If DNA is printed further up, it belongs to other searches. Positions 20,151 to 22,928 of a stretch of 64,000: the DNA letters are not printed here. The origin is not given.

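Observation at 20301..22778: DUF4062 (TIR/Rossmann-like) - STAND NTPase - TPR protein: candidate single-gene antiphage or abortive-infection sensor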

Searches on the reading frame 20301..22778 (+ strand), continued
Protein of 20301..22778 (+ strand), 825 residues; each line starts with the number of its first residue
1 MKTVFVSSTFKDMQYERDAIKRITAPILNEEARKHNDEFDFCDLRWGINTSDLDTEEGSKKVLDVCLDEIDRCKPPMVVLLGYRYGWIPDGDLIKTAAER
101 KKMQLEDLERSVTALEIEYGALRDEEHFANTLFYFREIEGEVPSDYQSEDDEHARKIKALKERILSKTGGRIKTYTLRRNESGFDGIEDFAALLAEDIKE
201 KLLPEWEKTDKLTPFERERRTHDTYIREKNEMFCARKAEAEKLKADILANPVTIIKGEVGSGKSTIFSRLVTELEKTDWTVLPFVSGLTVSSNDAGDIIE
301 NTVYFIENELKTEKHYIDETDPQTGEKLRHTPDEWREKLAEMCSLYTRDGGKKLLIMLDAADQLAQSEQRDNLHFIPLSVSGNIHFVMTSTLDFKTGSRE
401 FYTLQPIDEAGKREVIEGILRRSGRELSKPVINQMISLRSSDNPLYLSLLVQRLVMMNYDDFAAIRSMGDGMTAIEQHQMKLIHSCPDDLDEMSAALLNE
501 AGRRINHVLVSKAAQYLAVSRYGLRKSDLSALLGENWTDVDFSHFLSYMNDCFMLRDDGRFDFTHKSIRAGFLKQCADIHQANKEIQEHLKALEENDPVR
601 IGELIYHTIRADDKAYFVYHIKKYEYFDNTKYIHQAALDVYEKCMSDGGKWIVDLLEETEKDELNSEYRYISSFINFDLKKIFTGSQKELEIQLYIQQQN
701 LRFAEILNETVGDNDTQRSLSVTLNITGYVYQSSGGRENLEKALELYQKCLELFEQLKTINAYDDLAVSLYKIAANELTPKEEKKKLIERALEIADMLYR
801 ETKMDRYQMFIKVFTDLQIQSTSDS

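Call 73: search_protein_families(library=pfam, proteins=[P0172, P0133, P0059, P0124, P0044], max_evalue=0.0001)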
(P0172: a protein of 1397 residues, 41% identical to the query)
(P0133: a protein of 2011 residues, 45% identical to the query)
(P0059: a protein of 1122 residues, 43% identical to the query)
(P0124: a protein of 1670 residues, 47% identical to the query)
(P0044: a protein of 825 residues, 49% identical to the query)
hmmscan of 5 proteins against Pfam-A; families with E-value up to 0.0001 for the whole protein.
P0172 (1397 aa): 7 families
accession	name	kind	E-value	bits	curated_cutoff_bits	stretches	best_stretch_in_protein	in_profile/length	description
PF13271.11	DUF4062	-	7.1e-14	52.2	24.7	1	328-416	2-71/82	Domain of unknown function (DUF4062)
PF13191.12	AAA_16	-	7.8e-08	33.4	32.6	1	562-694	4-150/167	AAA ATPase domain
PF13401.12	AAA_22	-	1.7e-07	32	27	1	576-712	3-120/130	AAA domain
PF24883.2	NPHP3_N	-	1.6e-06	28.9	24.8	1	576-710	20-159/164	Nephrocystin 3, N-terminal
PF13424.12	TPR_12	-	2e-05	25.1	30.1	0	1058-1101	15-60/77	Tetratricopeptide repeat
PF01637.24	ATPase_2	-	2.3e-05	24.8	33.2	1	563-689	4-123/225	ATPase domain predominantly from Archaea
PF20703.3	nSTAND1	-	7.4e-05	23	27.1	0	562-714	18-159/379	Novel STAND NTPase 1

P0133 (2011 aa): 6 families
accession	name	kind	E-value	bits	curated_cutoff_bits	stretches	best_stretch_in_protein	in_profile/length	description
PF13424.12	TPR_12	-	1e-15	58.1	30.1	0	942-983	16-59/77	Tetratricopeptide repeat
PF13271.11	DUF4062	-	1.3e-12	48.1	24.7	1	4-92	2-71/82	Domain of unknown function (DUF4062)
PF24883.2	NPHP3_N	-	2.6e-09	37.9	24.8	1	250-374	16-139/164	Nephrocystin 3, N-terminal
PF20703.3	nSTAND1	-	2.4e-06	27.9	27.1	1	228-460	8-231/379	Novel STAND NTPase 1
PF13191.12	AAA_16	-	6.6e-06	27.2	32.6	1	239-375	5-148/167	AAA ATPase domain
PF25199.1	nSTAND_NTPase5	-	7.6e-05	23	34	0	242-302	24-90/145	Novel STAND NTPase 5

P0059 (1122 aa): 6 families
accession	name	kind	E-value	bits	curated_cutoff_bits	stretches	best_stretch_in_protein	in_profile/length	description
PF13271.11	DUF4062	-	2.3e-14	53.8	24.7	1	4-100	2-68/82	Domain of unknown function (DUF4062)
PF25199.1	nSTAND_NTPase5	-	3.4e-08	33.9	34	1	237-326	26-115/145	Novel STAND NTPase 5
PF20720.3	nSTAND3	-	1.5e-07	31.7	27.2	1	250-335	16-99/155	Novel STAND NTPase 3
PF24883.2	NPHP3_N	-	7e-07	30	24.8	1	249-402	20-162/164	Nephrocystin 3, N-terminal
PF13191.12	AAA_16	-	7.4e-06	27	32.6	1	237-379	10-146/167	AAA ATPase domain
PF00005.33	ABC_tran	-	1.8e-05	25.8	25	1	241-348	2-96/137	ABC transporter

P0124 (1670 aa): 3 families
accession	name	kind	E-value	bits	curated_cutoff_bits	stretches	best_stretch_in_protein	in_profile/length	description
PF13271.11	DUF4062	-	4.9e-13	49.5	24.7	1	5-100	3-79/82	Domain of unknown function (DUF4062)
PF20703.3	nSTAND1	-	1.2e-08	35.4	27.1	1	224-372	8-141/379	Novel STAND NTPase 1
PF24883.2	NPHP3_N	-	6.5e-05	23.6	24.8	0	249-385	21-162/164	Nephrocystin 3, N-terminal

P0044 (825 aa): 5 families
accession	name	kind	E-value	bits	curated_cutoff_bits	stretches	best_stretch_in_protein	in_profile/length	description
PF13271.11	DUF4062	-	6.4e-13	49.1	24.7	1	4-99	2-76/82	Domain of unknown function (DUF4062)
PF24883.2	NPHP3_N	-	4.1e-11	43.8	24.8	1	246-400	15-162/164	Nephrocystin 3, N-terminal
PF20703.3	nSTAND1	-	1.8e-09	38.2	27.1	1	225-505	8-279/379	Novel STAND NTPase 1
PF20720.3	nSTAND3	-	3.1e-06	27.4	27.2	1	251-320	16-83/155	Novel STAND NTPase 3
PF25199.1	nSTAND_NTPase5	-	2.2e-05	24.7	34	0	236-295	21-85/145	Novel STAND NTPase 5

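Call 76: find_related_loci(query=A1, collection=viral_contigs, flank=8000)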
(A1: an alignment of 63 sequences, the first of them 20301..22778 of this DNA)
Query A1 (825 aa) in viral_contigs; peptide patterns used: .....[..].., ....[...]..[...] (x = any residue, [..] = any of these).
13 stretches matched a pattern, but none encodes a relative of the query by tblastn (E <= 1e-3).

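Call 111: search_protein_families(library=pfam, alignment_id=A3, max_evalue=0.001)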
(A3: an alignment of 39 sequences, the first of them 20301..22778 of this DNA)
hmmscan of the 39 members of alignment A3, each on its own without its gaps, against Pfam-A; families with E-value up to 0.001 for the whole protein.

A. member 1, window:20301-22778:+ (825 aa): 5 families
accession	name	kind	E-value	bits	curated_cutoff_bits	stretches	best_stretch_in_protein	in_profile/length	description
PF13271.11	DUF4062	-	7.3e-13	49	24.7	1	4-98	2-68/82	Domain of unknown function (DUF4062)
PF24883.2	NPHP3_N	-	4e-07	30.8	24.8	1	250-390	22-163/164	Nephrocystin 3, N-terminal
PF25199.1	nSTAND_NTPase5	-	6e-06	26.6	34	1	250-298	41-90/145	Novel STAND NTPase 5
PF20703.3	nSTAND1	-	7.1e-06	26.3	27.1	1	225-450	8-229/379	Novel STAND NTPase 1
PF13401.12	AAA_22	-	4.9e-05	24.1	27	1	252-376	7-104/130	AAA domain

B. families by the number of members that match (of 39 scanned): 44 families (the first 25 are shown)
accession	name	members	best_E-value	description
PF13271.11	DUF4062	39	2.3e-14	Domain of unknown function (DUF4062)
PF24883.2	NPHP3_N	38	9.3e-12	Nephrocystin 3, N-terminal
PF25199.1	nSTAND_NTPase5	33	3.4e-08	Novel STAND NTPase 5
PF13401.12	AAA_22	31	2.4e-10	AAA domain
PF20703.3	nSTAND1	25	1.9e-11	Novel STAND NTPase 1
PF13191.12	AAA_16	25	1.3e-08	AAA ATPase domain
PF20720.3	nSTAND3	20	1.5e-07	Novel STAND NTPase 3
PF13424.12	TPR_12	19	1.4e-34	Tetratricopeptide repeat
PF13374.12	TPR_10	15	8.5e-13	Tetratricopeptide repeat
PF05729.18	NACHT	13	1.9e-08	NACHT domain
PF00515.34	TPR_1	12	2.1e-14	Tetratricopeptide repeat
PF04212.24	MIT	9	1.1e-11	MIT (microtubule interacting and transport) domain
PF07719.23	TPR_2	9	2.6e-11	Tetratricopeptide repeat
PF13181.12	TPR_8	8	2.1e-09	Tetratricopeptide repeat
PF01637.24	ATPase_2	7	5.1e-06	ATPase domain predominantly from Archaea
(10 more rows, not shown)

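Call 120: list_cluster_members(proteins=[window:20301-22775:+, P0001])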
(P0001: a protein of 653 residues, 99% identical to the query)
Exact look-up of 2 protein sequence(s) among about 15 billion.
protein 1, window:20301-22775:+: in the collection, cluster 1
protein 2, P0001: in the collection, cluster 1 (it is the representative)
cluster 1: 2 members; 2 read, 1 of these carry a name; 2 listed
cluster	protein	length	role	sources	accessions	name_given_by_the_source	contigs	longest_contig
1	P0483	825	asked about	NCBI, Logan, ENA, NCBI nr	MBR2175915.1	MAG: DUF4062 domain-containing protein [Clostridia bacterium] | DUF4062 domain-containing protein [Clostridia bacterium]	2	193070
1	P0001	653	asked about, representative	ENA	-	-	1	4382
